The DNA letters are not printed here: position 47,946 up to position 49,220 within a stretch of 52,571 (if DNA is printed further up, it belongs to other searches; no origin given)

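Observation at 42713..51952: Five-gene cluster coupling an MMPL/HAE3-type RND exporter to three predicted outer-membrane barrels and an RHH/zinc-ribbon protein: candidate undescribed envelope export system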

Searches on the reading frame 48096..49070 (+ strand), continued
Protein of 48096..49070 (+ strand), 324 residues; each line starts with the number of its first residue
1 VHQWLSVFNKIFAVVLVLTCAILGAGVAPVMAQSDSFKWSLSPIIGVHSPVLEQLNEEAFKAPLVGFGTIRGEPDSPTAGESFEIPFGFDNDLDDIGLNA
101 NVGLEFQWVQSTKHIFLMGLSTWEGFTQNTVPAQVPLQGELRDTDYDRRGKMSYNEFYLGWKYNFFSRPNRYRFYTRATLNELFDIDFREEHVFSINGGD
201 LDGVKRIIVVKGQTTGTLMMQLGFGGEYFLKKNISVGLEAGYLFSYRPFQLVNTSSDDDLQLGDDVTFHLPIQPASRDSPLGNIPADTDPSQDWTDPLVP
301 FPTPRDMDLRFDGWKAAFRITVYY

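Call 67: search_protein_families(library=pfam, proteins=[L023:13635-14270:+, L023:3332-4339:+, L003:3633-4580:+, L006:13679-14314:-], max_evalue=0.001)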
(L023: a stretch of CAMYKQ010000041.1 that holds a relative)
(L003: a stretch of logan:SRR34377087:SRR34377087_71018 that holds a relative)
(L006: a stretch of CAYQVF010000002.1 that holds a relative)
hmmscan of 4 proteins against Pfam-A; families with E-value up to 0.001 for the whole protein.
L023:13635-14270:+ (212 aa): 1 family
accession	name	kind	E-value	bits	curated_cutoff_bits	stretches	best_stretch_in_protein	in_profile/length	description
PF02663.19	FmdE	-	2.6e-23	83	22.9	1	25-162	1-133/133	FmdE, Molybdenum formylmethanofuran dehydrogenase operon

L023:3332-4339:+ (336 aa): 5 families
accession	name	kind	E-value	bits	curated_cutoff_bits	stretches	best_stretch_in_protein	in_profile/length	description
PF08100.18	Dimerisation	-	4.5e-19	68.5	25.6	1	10-92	4-92/93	O-methyltransferase dimerisation domain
PF00891.24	Methyltransf_2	-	8.2e-17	61.7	22.3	1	121-315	20-210/210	O-methyltransferase domain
PF13489.12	Methyltransf_23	-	2.4e-08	34.3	27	1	156-317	13-162/164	Methyltransferase domain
PF05175.20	MTS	-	1.8e-05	24.9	23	1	153-271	20-142/170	Methyltransferase small domain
PF08242.18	Methyltransf_12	-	9.7e-05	23.5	30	1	169-266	1-98/98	Methyltransferase domain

L003:3633-4580:+ (316 aa): 0 families

L006:13679-14314:- (211 aa): 2 families
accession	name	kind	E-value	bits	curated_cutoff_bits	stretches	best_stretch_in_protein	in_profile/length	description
PF19489.4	SLT_4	-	2.3e-78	262.5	27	1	16-198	2-184/184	Transglycosylase SLT domain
PF01464.25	SLT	-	1.4e-06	28.3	21.3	1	52-169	3-104/117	Transglycosylase SLT domain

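Call 69: search_solved_structures(query=A6, max_evalue=10)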
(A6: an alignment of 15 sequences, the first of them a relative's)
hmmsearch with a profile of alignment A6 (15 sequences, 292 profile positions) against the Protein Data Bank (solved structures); distinct sequences matched with E-value up to 10: 2.
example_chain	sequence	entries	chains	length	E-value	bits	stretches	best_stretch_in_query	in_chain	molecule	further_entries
3pp5_A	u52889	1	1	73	0.2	14.5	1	127-193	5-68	Brk1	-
8ovs_AAA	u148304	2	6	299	0.82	12.5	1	73-103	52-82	YeGT glycosyltransferase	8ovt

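Call 70: search_protein_families(library=ncbifam, proteins=[L003:3633-4580:+, L012:3608-4555:+, L001:4401-5231:+, L001:5875-7422:+], max_evalue=0.01)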
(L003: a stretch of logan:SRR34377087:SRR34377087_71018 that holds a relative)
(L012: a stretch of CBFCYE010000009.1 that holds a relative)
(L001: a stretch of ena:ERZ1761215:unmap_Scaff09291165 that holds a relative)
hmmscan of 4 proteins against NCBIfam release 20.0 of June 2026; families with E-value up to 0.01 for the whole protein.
L003:3633-4580:+ (316 aa): 0 families

L012:3608-4555:+ (316 aa): 0 families

L001:4401-5231:+ (277 aa): 0 families

L001:5875-7422:+ (516 aa): 0 families

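Call 71: find_encoding_contigs(protein=P0001, flank=10000, max_places=3)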
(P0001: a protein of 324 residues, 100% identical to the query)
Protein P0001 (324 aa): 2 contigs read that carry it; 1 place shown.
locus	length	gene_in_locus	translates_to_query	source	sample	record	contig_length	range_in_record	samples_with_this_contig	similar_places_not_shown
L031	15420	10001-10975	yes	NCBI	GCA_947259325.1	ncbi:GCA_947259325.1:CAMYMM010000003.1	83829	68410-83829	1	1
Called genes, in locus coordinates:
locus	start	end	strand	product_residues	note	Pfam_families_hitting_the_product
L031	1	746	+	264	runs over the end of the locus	PF00218:IGPS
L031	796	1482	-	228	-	PF00027:cNMP_binding, PF13545:HTH_Crp_2, PF00325:Crp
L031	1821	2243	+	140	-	PF02566:OsmC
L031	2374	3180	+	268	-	PF02675:AdoMet_dc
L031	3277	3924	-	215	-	PF03232:COQ7, PF02915:Rubrerythrin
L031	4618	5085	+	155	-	-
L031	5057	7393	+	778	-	PF05036:SPOR (weak), PF06980:DUF1302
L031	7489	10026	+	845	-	PF03176:MMPL, PF02460:Patched, PF12349:Sterol-sensing, PF03176:MMPL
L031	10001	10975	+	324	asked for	-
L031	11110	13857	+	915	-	PF13432:TPR_16, PF00515:TPR_1 (weak), PF16918:PknG_TPR (weak), PF13432:TPR_16 (weak), PF14559:TPR_19, PF00515:TPR_1 (weak), PF23914:TPR_CcmH_CycH, PF13432:TPR_16, +32 more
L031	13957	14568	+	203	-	PF02663:FmdE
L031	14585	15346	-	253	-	PF01061:ABC2_membrane, PF12698:ABC2_membrane_3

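Call 74: search_protein_families(library=pfam, proteins=[L004:5385-6100:+, L006:5183-6050:+, L007:5153-6040:+, L008:5784-6000:+], max_evalue=1)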
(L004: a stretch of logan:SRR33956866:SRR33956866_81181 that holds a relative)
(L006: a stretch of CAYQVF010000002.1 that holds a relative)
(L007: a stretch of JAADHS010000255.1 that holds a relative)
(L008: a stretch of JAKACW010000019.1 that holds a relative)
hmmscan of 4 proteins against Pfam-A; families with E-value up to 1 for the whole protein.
L004:5385-6100:+ (238 aa): 2 families
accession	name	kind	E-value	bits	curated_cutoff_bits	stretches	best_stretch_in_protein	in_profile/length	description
PF05036.18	SPOR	-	2.7e-07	31.3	21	1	80-133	11-65/76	SPOR domain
PF24569.1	CFAP161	-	0.06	13.2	27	1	19-124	21-124/245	Cilia- and flagella-associated protein 161-like domain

L006:5183-6050:+ (289 aa): 1 family
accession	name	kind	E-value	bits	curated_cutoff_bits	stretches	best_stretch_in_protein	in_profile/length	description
PF05036.18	SPOR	-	2e-07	31.7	21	1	93-147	10-65/76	SPOR domain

L007:5153-6040:+ (296 aa): 1 family
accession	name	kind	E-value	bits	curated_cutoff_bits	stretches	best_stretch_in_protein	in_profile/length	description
PF05036.18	SPOR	-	5.9e-08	33.4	21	1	93-147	10-65/76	SPOR domain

L008:5784-6000:+ (72 aa): 0 families

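Call 98: search_protein_families(library=ncbifam, proteins=[L011:13789-14547:-, L011:14609-16111:-, L031:14585-15343:-], max_evalue=0.00001)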
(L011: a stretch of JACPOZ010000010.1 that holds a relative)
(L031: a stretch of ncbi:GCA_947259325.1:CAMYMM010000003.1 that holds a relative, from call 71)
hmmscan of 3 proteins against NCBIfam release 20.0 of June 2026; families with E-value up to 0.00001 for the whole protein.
L011:13789-14547:- (252 aa): 7 families
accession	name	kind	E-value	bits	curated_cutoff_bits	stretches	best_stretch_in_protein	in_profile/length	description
TIGR01247.1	drrB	subfamily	1.2e-38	133.1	223.05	1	12-237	3-226/236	daunorubicin resistance ABC transporter membrane protein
TIGR00025.1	Mtu_efflux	paralog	6.2e-25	88.1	146.9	1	25-237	11-224/238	ABC transporter efflux protein, DrrB family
TIGR03861.1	phenyl_ABC_PedC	subfamily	4.6e-17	62.5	241.35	1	24-221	24-226/253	alcohol ABC transporter, permease protein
NF011648.0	PRK15066.1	subfamily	1.6e-15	57.3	225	1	26-236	33-238/257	ABC transporter permease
TIGR01248.1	drrC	subfamily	1.8e-15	57.4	165.65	1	68-216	2-149/152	daunorubicin resistance protein C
TIGR01291.1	nodJ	subfamily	6.1e-10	39.1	206.65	1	23-236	27-236/253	ABC-2 type transporter, NodJ family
NF038293.1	permease_SagH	equivalog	8.8e-08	31.3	450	1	55-216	177-337/370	SagH family ABC transporter permease subunit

L011:14609-16111:- (500 aa): 178 families (the best 25 are shown)
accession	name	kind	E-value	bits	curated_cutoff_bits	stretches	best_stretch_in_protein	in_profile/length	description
TIGR01188.1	drrA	subfamily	9e-100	333.8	312.45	1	13-307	5-302/302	daunorubicin resistance ABC transporter, ATP-binding protein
TIGR03864.1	PQQ_ABC_ATP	hypoth_equivalog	4.1e-57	193.3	302.25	1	13-235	13-234/236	ABC transporter, ATP-binding subunit, PQQ-dependent alcohol dehydrogenase system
NF010060.0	PRK13537.1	equivalog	3.2e-55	187.2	521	1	15-310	29-312/314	nodulation factor ABC transporter ATP-binding protein NodI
NF033858.1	ABC2_perm_RbbA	equivalog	1.8e-53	181.7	1050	1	1-234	267-498/909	ribosome-associated ATPase/putative transporter RbbA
NF010059.0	PRK13536.1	equivalog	7.5e-52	176.2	549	1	5-311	48-341/342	nodulation factor ABC transporter ATP-binding protein NodI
TIGR01288.1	nodI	equivalog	1.6e-47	162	424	1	14-311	17-302/303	nodulation factor ABC transporter ATP-binding protein NodI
TIGR03522.1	GldA_ABC_ATP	equivalog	1.7e-44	152.5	402.6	1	2-304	4-299/301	gliding motility-associated ABC transporter ATP-binding subunit GldA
NF000106.1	40850658_otr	exception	3.7e-44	151.3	750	1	4-244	17-258/351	oxytetracycline efflux ABC transporter Otr(C) ATP-binding subunit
TIGR00968.1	3a0106s01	subfamily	3.4e-41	141.3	342.75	1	6-221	6-219/237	sulfate ABC transporter ATP-binding protein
NF006987.0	PRK09452.1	equivalog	8.5e-41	139.9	482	1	2-220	19-235/378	spermidine/putrescine ABC transporter ATP-binding protein PotA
TIGR03265.1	PhnT2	equivalog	4.4e-40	138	457.7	1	14-221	17-223/353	putative 2-aminoethylphosphonate ABC transporter ATP-binding protein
TIGR01257.1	rim_protein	equivalog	1.8e-38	131.2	4012.85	1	5-306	1942-2249/2272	rim ABC transporter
NF043075.1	MMSYN1_0197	equivalog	5.3e-38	130.8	550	1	6-220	8-220/341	spermidine/putrescine ABC transporter ATP-binding protein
NF047930.1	ABC_ATP_B6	equivalog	5.9e-38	130.7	670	1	2-254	4-261/510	putative B6 ABC transporter ATP-binding protein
TIGR04521.1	ECF_ATPase_2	equivalog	7.7e-38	130.2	330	1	11-222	15-234/279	energy-coupling factor transporter ATPase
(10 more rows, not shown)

L031:14585-15343:- (252 aa): 7 families
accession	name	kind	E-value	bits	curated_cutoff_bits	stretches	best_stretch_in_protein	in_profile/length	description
TIGR01247.1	drrB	subfamily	2.4e-38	132.1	223.05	1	15-245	6-234/236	daunorubicin resistance ABC transporter membrane protein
TIGR00025.1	Mtu_efflux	paralog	1.7e-22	80.2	146.9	1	42-241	22-228/238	ABC transporter efflux protein, DrrB family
TIGR03861.1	phenyl_ABC_PedC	subfamily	2.4e-20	73.3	241.35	1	24-240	24-245/253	alcohol ABC transporter, permease protein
NF011648.0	PRK15066.1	subfamily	2.2e-15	56.9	225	1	26-242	33-246/257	ABC transporter permease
TIGR01248.1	drrC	subfamily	1.2e-14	54.7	165.65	1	68-214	2-147/152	daunorubicin resistance protein C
TIGR01291.1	nodJ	subfamily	4.4e-11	42.8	206.65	1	23-219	27-220/253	ABC-2 type transporter, NodJ family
NF038293.1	permease_SagH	equivalog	1.1e-08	34.3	450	1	55-210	177-331/370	SagH family ABC transporter permease subunit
